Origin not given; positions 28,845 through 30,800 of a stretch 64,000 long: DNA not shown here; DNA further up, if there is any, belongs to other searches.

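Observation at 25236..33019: Split thiol:fumarate-reductase-like gene set joined to a full HdrA, next to fumarate hydratase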

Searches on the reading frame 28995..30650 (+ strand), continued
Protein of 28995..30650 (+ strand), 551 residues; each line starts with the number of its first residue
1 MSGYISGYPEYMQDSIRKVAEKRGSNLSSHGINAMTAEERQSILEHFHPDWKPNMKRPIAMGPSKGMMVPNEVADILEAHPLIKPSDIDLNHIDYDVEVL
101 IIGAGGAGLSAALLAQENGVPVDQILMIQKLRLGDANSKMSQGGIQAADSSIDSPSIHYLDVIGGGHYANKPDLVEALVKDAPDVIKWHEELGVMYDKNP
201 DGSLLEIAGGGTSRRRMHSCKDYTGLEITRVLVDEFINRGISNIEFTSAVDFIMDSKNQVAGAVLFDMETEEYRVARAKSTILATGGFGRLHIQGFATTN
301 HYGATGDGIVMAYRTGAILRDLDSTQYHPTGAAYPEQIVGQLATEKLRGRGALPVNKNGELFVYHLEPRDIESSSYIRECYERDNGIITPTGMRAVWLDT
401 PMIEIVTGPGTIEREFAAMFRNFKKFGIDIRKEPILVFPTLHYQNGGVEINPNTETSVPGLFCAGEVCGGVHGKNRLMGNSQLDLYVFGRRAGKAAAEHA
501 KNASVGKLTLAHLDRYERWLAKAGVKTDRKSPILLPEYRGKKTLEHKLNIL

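Call 47: find_encoding_contigs(protein=P0121, flank=8000, max_places=1)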
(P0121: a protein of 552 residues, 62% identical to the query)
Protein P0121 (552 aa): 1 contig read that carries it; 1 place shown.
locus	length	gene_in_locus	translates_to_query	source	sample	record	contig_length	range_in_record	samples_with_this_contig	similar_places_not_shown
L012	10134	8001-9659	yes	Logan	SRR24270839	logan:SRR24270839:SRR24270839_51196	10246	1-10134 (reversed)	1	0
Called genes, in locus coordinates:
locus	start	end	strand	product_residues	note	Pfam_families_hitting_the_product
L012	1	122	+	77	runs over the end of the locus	?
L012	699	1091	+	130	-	PF00037:Fer4 (faint), PF12837:Fer4_6 (faint), PF12838:Fer4_7, PF13187:Fer4_9 (weak), PF13484:Fer4_16 (faint)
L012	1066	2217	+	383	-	PF01855:POR_N, PF02780:Transketolase_C (weak), PF17147:PFOR_II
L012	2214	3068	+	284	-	PF02775:TPP_enzyme_C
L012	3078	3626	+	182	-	PF01558:POR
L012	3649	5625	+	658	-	PF00890:FAD_binding_2 (weak), PF12831:FAD_oxidored (weak), PF13450:NAD_binding_8 (weak), PF00037:Fer4 (weak), PF12838:Fer4_7 (weak), PF00037:Fer4, PF12837:Fer4_6 (weak), PF14697:Fer4_21, +6 more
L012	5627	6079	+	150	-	PF02662:FlpD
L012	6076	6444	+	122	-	PF13183:Fer4_8 (weak), PF13187:Fer4_9 (weak), PF13534:Fer4_17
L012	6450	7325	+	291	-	PF02754:CCG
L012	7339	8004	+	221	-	PF13183:Fer4_8 (faint), PF13534:Fer4_17 (faint), PF13187:Fer4_9, PF13237:Fer4_10 (weak), PF12838:Fer4_7 (weak)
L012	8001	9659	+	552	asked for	PF00890:FAD_binding_2, PF03486:HI0933_like (faint), PF07992:Pyr_redox_2 (faint)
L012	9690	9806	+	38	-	-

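Call 48: find_encoding_contigs(protein=P0122, flank=8000, max_places=1)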
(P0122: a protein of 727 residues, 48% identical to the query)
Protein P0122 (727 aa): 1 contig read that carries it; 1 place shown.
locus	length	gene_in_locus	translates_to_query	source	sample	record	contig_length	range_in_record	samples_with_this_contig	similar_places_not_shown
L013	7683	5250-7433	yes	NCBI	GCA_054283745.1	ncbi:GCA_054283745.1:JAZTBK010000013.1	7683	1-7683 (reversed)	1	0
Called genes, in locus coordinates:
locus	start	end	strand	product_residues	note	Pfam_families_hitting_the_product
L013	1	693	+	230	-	?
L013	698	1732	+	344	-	PF04389:Peptidase_M28 (faint), PF05343:Peptidase_M42, PF01546:Peptidase_M20 (weak)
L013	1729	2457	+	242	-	PF00583:Acetyltransf_1, PF12746:GNAT_acetyltran (weak), PF13508:Acetyltransf_7 (weak), PF08445:FR47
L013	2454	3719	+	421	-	PF06838:Met_gamma_lyase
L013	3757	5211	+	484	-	PF01943:Polysacc_synt, PF13440:Polysacc_synt_3, PF03023:MurJ (weak)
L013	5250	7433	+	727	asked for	PF13183:Fer4_8 (faint), PF12838:Fer4_7 (weak), PF13187:Fer4_9 (weak), PF00890:FAD_binding_2, PF01266:DAO, PF03486:HI0933_like, PF07992:Pyr_redox_2, PF12831:FAD_oxidored (faint)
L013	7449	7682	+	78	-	?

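Call 49: find_encoding_contigs(protein=P0148, flank=8000, max_places=1)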
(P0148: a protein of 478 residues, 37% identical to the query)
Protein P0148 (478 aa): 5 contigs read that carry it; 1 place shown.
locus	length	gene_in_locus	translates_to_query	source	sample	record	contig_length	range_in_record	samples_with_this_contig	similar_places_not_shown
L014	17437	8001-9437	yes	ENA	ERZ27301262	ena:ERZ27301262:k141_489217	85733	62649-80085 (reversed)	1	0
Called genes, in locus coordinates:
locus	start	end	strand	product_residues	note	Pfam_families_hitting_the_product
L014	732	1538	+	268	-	PF12724:Flavodoxin_5 (weak), PF13237:Fer4_10 (faint), PF00037:Fer4 (faint), PF12838:Fer4_7 (faint), PF13187:Fer4_9 (faint)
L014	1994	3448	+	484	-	PF00199:Catalase, PF06628:Catalase-rel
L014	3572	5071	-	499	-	PF00890:FAD_binding_2 (weak), PF01266:DAO (weak), PF01593:Amino_oxidase, PF07992:Pyr_redox_2 (faint), PF12831:FAD_oxidored (faint), PF13450:NAD_binding_8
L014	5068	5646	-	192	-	-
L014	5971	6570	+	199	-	PF00440:TetR_N (weak)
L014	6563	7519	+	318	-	-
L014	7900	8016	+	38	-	-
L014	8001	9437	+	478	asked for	PF00890:FAD_binding_2, PF01266:DAO (faint), PF03486:HI0933_like (weak), PF07992:Pyr_redox_2 (faint), PF12831:FAD_oxidored (weak)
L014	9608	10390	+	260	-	-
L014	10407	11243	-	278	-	PF01040:UbiA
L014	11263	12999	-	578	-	PF00342:PGI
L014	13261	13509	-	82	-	-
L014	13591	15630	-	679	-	PF13086:AAA_11 (weak), PF13191:AAA_16 (weak), PF13245:AAA_19, PF13604:AAA_30, PF18335:SH3_13 (weak), PF01443:Viral_helicase1 (weak), PF13538:UvrD_C_2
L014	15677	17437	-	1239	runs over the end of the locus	PF00580:UvrD-helicase, PF13245:AAA_19, PF13361:UvrD_C, PF13538:UvrD_C_2 (faint), PF12705:PDDEXK_1 (weak)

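Call 52: find_related_loci(query=A1, collection=genome_contigs, flank=9000)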
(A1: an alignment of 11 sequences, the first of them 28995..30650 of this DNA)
Query A1 (551 aa) in genome_contigs; peptide patterns used: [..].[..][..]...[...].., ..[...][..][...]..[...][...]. (x = any residue, [..] = any of these).
600 stretches matched a pattern (row limit reached: there are more); 597 encode a relative of the query (tblastn E <= 1e-3); the best 80 are kept; 80 distinct loci.
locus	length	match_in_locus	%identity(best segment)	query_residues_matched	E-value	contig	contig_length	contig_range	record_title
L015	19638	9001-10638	72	5-551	0e+0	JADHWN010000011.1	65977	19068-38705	MAG: Candidatus Bathyarchaeota archaeon isolate BS750m-G28 BS-750m-C237, whole genome shotgun sequence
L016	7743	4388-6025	71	5-551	0e+0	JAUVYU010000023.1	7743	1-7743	MAG: Candidatus Bathyarchaeota archaeon isolate CSMAG_1250 CSMAG_1250_k141_817121_length_7743_cov_7.0000, whole genome s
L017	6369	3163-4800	72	5-551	0e+0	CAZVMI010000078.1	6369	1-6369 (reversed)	MAG TPA_asm: uncultured Candidatus Bathyarchaeia archaeon isolate binchicken_co333_214 genome assembly, contig: NODE_806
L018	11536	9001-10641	62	5-551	0e+0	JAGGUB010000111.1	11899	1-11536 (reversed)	MAG: candidate division WOR-3 bacterium isolate AUK063 PB_MBMC_017_c_000000000103, whole genome shotgun sequence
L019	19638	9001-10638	64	5-551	0e+0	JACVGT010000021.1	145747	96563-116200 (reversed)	MAG: Theionarchaea archaeon isolate SZ_20-22.3 SZ_20-22.3_bin20-22.3_004, whole genome shotgun sequence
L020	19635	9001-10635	63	5-550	0e+0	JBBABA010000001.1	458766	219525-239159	MAG: Thermoplasmata archaeon isolate SO_2017_GW3_8 scaffold_20_c1_OW296A_2017, whole genome shotgun sequence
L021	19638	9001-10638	59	5-551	0e+0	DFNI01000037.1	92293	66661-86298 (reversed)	MAG TPA_asm: Acetothermia bacterium UBA3571 UBA3571_contig_421, whole genome shotgun sequence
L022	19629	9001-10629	60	5-548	0e+0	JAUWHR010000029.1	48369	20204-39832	MAG: Anaerolineae bacterium isolate CSMAG_2273 CSMAG_2273_k141_2681414_length_48369_cov_14.9936, whole genome shotgun se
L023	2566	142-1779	58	4-551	0e+0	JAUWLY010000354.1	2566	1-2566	MAG: Candidatus Stahlbacteria bacterium isolate CSMAG_2384 CSMAG_2384_k141_458410_length_2566_cov_5.2796, whole genome s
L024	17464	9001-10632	60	5-550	0e+0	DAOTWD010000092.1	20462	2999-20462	MAG TPA_asm: Chloroflexaceae bacterium isolate H113_106 k137_3464058, whole genome shotgun sequence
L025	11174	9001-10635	58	5-551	0e+0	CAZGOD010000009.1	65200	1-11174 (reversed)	MAG TPA_asm: uncultured Thermoplasmatales archaeon isolate SRP214966_co4_455 genome assembly, contig: NODE_195_length_65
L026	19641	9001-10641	57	4-551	0e+0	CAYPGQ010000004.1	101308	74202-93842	MAG TPA_asm: uncultured Eubacteriales bacterium isolate SRP068000_co1_174 genome assembly, contig: NODE_115_length_10130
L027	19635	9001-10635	58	5-551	0e+0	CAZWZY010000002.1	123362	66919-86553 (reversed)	MAG TPA_asm: uncultured Thermoplasmatales archaeon isolate SRP332253_co2_59 genome assembly, contig: NODE_88_length_1233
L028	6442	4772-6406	58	5-551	0e+0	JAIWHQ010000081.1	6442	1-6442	MAG: Thermoplasmatota archaeon isolate JL_UM_3 NODE_3025_length_6442_cov_0.363521, whole genome shotgun sequence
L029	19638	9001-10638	56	5-551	0e+0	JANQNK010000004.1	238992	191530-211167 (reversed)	MAG: Thermoplasmatota archaeon isolate PL23a_bin.111 k99_31952, whole genome shotgun sequence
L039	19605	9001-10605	58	8-538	0e+0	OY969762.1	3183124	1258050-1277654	MAG: Candidatus Aminicenantes bacterium isolate MFD04408.bin.c.1 genome assembly, chromosome: 1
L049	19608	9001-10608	54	8-538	0e+0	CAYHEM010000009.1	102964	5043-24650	MAG TPA_asm: uncultured Gallionella sp. isolate ERP119702_co1_195 genome assembly, contig: NODE_110_length_102964_cov_40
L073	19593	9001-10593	53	8-542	0e+0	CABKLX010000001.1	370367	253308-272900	uncultured Clostridiales bacterium isolate MGYG-HGUT-01271 genome assembly, contig: NODE_1_length_370367_cov_19.2655, wh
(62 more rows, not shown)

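Call 57: search_protein_families(library=pfam, proteins=[L073:5456-6448:+, L073:6441-7466:+, L073:7459-8292:+, L039:5295-6326:+, L039:6259-7371:+, L039:7361-8071:+], max_evalue=0.0001)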
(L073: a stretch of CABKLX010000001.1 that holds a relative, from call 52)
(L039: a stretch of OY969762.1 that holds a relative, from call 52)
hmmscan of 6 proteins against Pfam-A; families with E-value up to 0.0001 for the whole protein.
L073:5456-6448:+ (330 aa): 7 families
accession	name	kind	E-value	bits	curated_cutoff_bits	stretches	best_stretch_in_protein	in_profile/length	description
PF13183.11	Fer4_8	-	1.8e-08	35.2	27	1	206-277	1-68/68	4Fe-4S dicluster domain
PF13187.11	Fer4_9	-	9.2e-08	32.4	27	1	209-276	1-50/52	4Fe-4S dicluster domain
PF13237.11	Fer4_10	-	1.1e-06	28.9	25.5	0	207-274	6-53/53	4Fe-4S dicluster domain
PF13534.11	Fer4_17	-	2.8e-05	25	22.2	1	209-277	1-60/61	4Fe-4S dicluster domain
PF12838.12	Fer4_7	-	2.8e-05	24.9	27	0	209-276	1-51/52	4Fe-4S dicluster domain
PF12797.12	Fer4_2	-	2.9e-05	24.2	24.5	0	207-222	7-22/22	4Fe-4S binding domain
PF00037.32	Fer4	-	5.3e-05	23.3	21.1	0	208-221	6-19/24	4Fe-4S binding domain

L073:6441-7466:+ (341 aa): 10 families
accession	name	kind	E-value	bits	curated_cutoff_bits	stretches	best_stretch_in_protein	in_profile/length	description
PF17179.9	Fer4_22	-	1.9e-29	102.8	27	1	233-325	1-94/95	4Fe-4S dicluster domain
PF13187.11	Fer4_9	-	6.1e-08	33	27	0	265-324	7-49/52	4Fe-4S dicluster domain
PF13237.11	Fer4_10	-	2.1e-07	31.2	25.5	0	311-324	8-21/53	4Fe-4S dicluster domain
PF12797.12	Fer4_2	-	2.9e-07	30.4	24.5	0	231-246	7-22/22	4Fe-4S binding domain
PF13183.11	Fer4_8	-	3e-07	31.3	27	1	232-325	3-67/68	4Fe-4S dicluster domain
PF00037.32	Fer4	-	5.5e-07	29.6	21.1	0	232-246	6-20/24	4Fe-4S binding domain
PF13534.11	Fer4_17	-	8e-07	30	22.2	0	223-245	35-57/61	4Fe-4S dicluster domain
PF12838.12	Fer4_7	-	8.1e-06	26.6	27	0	225-246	29-50/52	4Fe-4S dicluster domain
PF25160.1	LdpA_Fe-S-bd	-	7.4e-05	22.9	27.6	0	311-325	27-41/49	LdpA Fe-S cluster-binding domain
PF14697.11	Fer4_21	-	7.6e-05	23.2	35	0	227-249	34-56/59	4Fe-4S dicluster domain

L073:7459-8292:+ (277 aa): 3 families
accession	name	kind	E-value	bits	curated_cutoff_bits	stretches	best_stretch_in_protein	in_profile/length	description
PF00175.26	NAD_binding_1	-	1e-13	52.3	22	1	117-219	1-107/109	Oxidoreductase NAD-binding domain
PF10418.14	DHODB_Fe-S_bind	-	3.2e-10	40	23.9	1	238-270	1-40/41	Iron-sulfur cluster binding domain of dihydroorotate dehydrogenase B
PF00970.30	FAD_binding_6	-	1.7e-07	31.9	21.1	1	22-102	11-96/99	Oxidoreductase FAD-binding domain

L039:5295-6326:+ (343 aa): 7 families
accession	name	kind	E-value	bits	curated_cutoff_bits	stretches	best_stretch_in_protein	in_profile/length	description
PF12797.12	Fer4_2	-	1.4e-07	31.4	24.5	0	216-229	8-21/22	4Fe-4S binding domain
PF13237.11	Fer4_10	-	4.7e-07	30.1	25.5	0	282-302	6-22/53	4Fe-4S dicluster domain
PF13183.11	Fer4_8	-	2.3e-06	28.5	27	1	215-299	2-68/68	4Fe-4S dicluster domain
PF13534.11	Fer4_17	-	9.3e-06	26.5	22.2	0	217-299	1-60/61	4Fe-4S dicluster domain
PF00037.32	Fer4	-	9.3e-06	25.7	21.1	1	283-299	6-22/24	4Fe-4S binding domain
PF12838.12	Fer4_7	-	1.3e-05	25.9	27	0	217-299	1-52/52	4Fe-4S dicluster domain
PF13187.11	Fer4_9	-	1.7e-05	25.2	27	0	217-298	1-50/52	4Fe-4S dicluster domain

L039:6259-7371:+ (370 aa): 11 families
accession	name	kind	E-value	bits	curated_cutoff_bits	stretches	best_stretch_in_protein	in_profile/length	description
PF17179.9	Fer4_22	-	4.9e-32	111.1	27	1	260-356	1-95/95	4Fe-4S dicluster domain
PF13534.11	Fer4_17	-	2.7e-07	31.5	22.2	0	223-272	17-57/61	4Fe-4S dicluster domain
PF12797.12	Fer4_2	-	2.8e-07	30.5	24.5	0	259-273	8-22/22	4Fe-4S binding domain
PF13746.11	Fer4_18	-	2.8e-06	27.9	27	0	323-360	42-79/114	4Fe-4S dicluster domain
PF00037.32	Fer4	-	7.5e-06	26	21.1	0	342-355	8-21/24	4Fe-4S binding domain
PF12838.12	Fer4_7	-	8.4e-06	26.6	27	0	260-356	1-52/52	4Fe-4S dicluster domain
PF13183.11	Fer4_8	-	8.5e-06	26.7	27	0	259-356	3-68/68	4Fe-4S dicluster domain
PF13187.11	Fer4_9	-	1.7e-05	25.2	27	0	261-355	2-50/52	4Fe-4S dicluster domain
PF13484.11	Fer4_16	-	2.4e-05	25.5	30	0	340-354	51-65/66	4Fe-4S double cluster binding domain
PF14697.11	Fer4_21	-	2.9e-05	24.5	35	0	339-356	38-54/59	4Fe-4S dicluster domain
PF13237.11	Fer4_10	-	6.8e-05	23.2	25.5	0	260-353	8-53/53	4Fe-4S dicluster domain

L039:7361-8071:+ (236 aa): 1 family
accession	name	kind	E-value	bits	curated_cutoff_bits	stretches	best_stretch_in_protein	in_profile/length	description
PF00175.26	NAD_binding_1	-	5.9e-17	62.7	22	1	117-215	3-107/109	Oxidoreductase NAD-binding domain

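Call 79: predict_structure(alignment_id=A2)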
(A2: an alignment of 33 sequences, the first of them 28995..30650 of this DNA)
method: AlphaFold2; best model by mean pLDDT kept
length: 551 residues; sequences in the alignment: 33
mean_pLDDT: 56.9   pTM: 0.59
mean pLDDT of the five models: 56.9, 54.1, 53.5, 53.2, 52.5
residues with pLDDT >= 90: 83; 70-90: 102; 50-70: 91; < 50: 275
segments of 3 or more residues with pLDDT < 50: 1-4, 31-37, 39-51, 130-228, 286-305, 323-351, 363-383, 390-393, 405-423, 425-428, 437-452, 466-484, 533-551
pLDDT, mean of each block of 10 residues (from residue 1): 54 78 65 47 43 69 80 76 88 96 72 90 85 35 34 34 29 35 34 33 33 30 46 69 77 95 85 93 58 32 48 81 39 27 38 66 38 30 52 55 47 44 49 52 27 73 54 27 55 88 95 94 85 40 34 28
secondary structure, 60 per line:
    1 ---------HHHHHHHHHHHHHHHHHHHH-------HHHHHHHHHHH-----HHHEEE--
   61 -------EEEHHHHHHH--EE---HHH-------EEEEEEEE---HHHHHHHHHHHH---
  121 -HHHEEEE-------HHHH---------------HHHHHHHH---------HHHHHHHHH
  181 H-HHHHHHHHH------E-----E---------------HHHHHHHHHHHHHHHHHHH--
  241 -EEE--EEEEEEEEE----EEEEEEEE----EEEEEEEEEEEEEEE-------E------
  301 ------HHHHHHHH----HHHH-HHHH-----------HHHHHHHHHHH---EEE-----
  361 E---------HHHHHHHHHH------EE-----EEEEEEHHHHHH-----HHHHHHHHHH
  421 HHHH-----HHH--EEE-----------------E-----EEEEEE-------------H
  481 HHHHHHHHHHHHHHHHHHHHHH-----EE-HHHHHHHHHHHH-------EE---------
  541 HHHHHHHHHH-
elements in order: H10-29 H37-47 E56-58 E68-70 H71-77 E95-102 H106-117 E125-128 H136-139 H155-162 H172-181 H183-191 H220-238 E242-244 E247-255 E260-267 E272-286 H307-314 H319-322 H324-327 H339-349 E353-355 H371-380 E394-399 H400-405 H411-424 E435-437 E461-466 H480-502 H511-522 H541-550
